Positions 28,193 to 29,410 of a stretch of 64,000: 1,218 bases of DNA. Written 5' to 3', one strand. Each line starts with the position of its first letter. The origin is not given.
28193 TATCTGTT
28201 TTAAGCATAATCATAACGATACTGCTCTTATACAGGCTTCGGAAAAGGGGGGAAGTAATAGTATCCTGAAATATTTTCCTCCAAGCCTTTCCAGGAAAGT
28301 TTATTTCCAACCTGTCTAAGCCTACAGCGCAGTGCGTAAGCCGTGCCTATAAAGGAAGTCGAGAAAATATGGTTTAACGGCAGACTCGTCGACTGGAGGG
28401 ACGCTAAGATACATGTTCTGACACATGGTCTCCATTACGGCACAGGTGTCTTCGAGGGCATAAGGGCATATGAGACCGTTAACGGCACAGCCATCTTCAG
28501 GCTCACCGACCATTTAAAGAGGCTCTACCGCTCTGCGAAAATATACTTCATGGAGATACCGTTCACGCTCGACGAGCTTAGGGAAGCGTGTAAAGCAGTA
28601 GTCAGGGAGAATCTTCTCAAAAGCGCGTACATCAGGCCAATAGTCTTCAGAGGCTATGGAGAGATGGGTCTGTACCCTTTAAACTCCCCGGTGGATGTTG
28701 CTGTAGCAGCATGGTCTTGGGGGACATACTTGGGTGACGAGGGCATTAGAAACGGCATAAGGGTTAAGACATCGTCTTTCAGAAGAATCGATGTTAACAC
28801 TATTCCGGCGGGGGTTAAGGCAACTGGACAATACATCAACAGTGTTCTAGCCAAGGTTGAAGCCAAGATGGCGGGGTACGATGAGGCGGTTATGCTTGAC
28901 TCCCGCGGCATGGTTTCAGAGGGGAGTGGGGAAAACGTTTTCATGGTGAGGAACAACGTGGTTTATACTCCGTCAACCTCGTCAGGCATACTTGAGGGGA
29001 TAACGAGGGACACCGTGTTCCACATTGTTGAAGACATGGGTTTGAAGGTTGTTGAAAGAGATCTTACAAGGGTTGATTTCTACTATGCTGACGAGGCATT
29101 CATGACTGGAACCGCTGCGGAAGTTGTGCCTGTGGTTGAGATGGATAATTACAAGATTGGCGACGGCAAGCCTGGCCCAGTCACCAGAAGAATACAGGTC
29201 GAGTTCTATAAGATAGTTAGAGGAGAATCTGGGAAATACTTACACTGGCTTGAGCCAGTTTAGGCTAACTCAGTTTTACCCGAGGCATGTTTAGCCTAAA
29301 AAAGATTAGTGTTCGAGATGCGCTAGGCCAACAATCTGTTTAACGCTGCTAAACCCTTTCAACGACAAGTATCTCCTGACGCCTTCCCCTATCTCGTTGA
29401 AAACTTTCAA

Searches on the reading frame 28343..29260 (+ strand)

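Call 20: search_protein_families(library=pfam, proteins=[window:28343-29260:+], max_evalue=0.001)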
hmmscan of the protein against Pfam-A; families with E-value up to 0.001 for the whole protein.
window:28343-29260:+ (306 aa): 1 family
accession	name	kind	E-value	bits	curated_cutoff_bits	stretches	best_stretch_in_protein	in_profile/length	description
PF01063.24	Aminotran_4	-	1.8e-57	195.2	28.5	1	35-266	1-222/223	Amino-transferase class IV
